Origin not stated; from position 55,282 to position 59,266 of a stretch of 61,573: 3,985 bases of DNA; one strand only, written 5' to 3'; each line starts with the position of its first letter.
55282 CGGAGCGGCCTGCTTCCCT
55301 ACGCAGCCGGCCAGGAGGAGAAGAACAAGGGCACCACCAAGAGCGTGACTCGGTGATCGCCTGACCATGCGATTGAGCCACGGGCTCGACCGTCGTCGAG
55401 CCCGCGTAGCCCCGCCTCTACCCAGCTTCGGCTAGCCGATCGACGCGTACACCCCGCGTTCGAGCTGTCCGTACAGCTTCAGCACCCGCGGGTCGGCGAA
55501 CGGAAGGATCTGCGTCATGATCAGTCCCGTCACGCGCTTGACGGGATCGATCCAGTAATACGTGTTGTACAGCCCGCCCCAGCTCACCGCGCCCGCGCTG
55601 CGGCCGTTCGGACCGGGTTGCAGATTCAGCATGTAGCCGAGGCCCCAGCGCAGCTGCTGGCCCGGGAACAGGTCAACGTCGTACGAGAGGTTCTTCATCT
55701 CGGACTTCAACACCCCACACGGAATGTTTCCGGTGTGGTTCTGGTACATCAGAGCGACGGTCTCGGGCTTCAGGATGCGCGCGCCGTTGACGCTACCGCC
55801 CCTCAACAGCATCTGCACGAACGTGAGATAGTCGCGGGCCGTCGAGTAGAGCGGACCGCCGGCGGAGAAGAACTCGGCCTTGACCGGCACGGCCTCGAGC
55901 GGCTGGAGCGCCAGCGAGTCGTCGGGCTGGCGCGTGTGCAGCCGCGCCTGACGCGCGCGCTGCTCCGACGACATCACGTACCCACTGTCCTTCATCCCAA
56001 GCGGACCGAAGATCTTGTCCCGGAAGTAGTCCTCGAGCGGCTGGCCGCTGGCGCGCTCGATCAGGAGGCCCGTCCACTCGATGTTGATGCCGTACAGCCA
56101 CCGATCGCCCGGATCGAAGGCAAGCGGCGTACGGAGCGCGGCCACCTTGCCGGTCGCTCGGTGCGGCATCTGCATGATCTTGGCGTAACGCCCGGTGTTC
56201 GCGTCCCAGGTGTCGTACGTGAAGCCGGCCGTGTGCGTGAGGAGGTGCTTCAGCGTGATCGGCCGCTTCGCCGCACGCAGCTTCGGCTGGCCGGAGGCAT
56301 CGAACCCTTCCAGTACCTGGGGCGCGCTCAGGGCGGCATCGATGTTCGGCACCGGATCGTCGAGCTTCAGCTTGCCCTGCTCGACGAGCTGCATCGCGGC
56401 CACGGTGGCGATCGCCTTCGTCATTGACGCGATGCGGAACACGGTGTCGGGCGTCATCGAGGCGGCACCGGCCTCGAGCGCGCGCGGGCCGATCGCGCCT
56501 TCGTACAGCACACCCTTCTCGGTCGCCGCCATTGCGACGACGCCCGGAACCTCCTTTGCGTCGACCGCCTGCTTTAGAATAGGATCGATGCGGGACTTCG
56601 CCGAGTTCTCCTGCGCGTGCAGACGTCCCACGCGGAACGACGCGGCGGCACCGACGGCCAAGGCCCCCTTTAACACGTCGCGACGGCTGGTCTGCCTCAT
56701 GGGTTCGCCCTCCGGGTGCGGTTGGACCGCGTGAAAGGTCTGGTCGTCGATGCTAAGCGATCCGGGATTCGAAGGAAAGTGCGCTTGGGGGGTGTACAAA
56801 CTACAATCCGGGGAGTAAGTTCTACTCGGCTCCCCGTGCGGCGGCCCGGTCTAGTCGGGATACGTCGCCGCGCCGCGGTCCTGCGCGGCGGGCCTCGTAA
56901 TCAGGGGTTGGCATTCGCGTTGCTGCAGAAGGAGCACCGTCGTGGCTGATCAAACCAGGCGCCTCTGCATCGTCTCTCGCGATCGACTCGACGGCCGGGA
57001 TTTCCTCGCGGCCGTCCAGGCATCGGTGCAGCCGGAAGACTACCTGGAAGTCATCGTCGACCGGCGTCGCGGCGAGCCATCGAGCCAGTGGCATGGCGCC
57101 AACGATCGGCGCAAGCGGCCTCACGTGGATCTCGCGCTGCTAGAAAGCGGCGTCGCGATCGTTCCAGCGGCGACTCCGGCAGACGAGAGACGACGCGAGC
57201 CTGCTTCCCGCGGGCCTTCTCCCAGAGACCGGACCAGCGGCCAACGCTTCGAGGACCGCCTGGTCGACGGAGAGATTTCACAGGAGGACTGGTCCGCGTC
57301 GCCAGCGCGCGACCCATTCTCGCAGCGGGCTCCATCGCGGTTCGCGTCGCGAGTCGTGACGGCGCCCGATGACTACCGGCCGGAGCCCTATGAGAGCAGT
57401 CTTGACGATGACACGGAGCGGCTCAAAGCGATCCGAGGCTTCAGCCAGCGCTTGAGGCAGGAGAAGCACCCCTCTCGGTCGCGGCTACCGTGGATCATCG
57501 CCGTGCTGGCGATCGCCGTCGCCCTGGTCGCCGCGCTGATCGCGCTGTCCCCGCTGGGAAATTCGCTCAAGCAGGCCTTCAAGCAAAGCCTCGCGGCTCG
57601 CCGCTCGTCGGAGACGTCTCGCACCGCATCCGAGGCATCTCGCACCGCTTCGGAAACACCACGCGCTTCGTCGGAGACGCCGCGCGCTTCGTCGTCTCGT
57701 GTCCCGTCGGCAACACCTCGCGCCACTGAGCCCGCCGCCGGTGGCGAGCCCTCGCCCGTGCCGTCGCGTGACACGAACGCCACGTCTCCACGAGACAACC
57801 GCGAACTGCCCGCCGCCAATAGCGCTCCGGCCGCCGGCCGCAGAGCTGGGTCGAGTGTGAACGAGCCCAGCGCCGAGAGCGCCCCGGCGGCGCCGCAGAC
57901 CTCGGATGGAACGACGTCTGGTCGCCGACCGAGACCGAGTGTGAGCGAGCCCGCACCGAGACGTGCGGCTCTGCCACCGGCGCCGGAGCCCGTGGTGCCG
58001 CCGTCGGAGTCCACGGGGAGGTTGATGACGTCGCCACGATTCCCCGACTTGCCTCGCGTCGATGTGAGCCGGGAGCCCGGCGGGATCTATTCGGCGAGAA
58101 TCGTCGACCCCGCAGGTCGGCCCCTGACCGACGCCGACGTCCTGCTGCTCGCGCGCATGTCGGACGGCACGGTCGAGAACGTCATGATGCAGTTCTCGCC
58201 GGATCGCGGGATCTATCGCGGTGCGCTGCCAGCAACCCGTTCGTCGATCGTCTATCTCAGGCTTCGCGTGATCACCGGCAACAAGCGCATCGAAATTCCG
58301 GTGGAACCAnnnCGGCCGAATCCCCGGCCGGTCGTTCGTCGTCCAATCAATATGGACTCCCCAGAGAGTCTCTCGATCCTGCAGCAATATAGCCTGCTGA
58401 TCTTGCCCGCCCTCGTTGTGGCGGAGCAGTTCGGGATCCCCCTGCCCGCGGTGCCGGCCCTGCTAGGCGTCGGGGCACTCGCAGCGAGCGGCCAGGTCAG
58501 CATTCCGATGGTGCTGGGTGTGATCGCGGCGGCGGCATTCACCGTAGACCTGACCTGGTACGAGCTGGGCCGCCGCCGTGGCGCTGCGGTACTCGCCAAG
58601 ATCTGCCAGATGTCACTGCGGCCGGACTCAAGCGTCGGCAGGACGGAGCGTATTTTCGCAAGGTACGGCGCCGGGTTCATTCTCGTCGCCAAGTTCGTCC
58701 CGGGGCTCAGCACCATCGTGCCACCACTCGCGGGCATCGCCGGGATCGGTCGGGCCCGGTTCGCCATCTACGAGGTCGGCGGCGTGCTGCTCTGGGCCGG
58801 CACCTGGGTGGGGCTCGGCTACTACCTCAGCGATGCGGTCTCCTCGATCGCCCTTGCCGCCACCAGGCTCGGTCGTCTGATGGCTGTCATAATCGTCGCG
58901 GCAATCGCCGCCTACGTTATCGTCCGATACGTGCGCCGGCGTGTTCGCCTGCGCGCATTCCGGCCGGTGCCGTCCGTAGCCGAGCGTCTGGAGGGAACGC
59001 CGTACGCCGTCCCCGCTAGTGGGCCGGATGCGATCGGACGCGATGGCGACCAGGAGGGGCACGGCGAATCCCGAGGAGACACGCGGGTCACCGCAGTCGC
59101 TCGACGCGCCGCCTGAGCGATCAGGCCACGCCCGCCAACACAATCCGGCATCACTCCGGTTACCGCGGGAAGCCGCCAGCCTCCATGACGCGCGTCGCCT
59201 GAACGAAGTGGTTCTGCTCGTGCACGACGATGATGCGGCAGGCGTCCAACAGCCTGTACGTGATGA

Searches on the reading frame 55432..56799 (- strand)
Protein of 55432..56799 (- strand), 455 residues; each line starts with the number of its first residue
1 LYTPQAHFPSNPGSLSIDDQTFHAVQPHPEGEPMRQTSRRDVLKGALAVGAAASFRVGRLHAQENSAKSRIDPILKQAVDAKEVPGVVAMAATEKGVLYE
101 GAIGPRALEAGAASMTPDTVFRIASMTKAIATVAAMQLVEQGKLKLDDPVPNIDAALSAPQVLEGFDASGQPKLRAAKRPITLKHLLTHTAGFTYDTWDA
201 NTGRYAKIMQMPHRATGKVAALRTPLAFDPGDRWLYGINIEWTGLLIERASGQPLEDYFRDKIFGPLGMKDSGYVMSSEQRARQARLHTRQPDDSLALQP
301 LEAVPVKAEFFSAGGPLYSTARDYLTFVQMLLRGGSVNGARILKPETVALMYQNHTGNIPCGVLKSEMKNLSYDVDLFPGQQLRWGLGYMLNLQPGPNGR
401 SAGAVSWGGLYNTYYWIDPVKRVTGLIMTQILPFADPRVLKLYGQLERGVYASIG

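Call 19: search_protein_families(library=pfam, max_evalue=0.001, proteins=[window:55432-56799:-])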
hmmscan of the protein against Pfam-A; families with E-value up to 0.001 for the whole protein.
window:55432-56799:- (455 aa): 3 families
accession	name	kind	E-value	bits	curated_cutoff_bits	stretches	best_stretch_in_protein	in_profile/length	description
PF00144.29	Beta-lactamase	-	1.7e-59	202.1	27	1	73-440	3-319/329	Beta-lactamase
PF13354.11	Beta-lactamase2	-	7.1e-06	26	22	1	113-188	13-80/214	Beta-lactamase enzyme family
PF10518.14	TAT_signal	-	3.2e-05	24.1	22.7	1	37-54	2-19/21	TAT (twin-arginine translocation) pathway signal sequence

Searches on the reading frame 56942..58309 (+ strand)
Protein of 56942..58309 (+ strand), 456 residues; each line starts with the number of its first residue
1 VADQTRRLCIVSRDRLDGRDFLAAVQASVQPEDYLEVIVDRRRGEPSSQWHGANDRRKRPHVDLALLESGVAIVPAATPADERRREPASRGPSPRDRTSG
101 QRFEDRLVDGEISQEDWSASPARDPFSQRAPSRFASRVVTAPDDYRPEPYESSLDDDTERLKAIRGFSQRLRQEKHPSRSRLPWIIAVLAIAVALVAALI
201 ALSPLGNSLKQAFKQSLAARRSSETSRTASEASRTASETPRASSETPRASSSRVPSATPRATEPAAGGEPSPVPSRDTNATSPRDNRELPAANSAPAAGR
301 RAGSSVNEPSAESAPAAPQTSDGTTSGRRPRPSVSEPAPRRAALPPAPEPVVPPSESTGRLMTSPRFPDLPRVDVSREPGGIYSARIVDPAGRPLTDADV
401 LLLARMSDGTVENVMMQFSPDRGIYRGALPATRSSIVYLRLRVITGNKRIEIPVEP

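Call 6: search_protein_families(library=pfam, max_evalue=1, proteins=[window:56942-58309:+])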
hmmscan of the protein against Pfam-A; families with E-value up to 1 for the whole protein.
seq(456 aa): 4 families
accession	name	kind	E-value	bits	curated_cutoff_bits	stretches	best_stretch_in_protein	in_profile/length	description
PF12704.14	MacB_PCD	-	0.15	12.7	27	1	185-261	2-75/207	MacB-like periplasmic core domain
PF22251.1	PFF1_TM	-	0.16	11.9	32.3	1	183-296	99-212/300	Vacuolar membrane protease, transmembrane domain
PF18967.5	PycTM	-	0.19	12.6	27.2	1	178-207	7-37/107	Pycsar effector protein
PF23922.1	DUF7261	-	0.25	12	27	1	186-242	10-66/169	Family of unknown function (DUF7261)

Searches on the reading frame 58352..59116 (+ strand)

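Call 19: search_protein_families(library=pfam, max_evalue=0.001, proteins=[window:58352-59116:+])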
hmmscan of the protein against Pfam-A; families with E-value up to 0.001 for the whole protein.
window:58352-59116:+ (254 aa): 1 family
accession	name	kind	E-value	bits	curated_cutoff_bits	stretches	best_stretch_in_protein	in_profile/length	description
PF09335.16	VTT_dom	-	3.3e-09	37.7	33.9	1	42-157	6-122/123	VTT domain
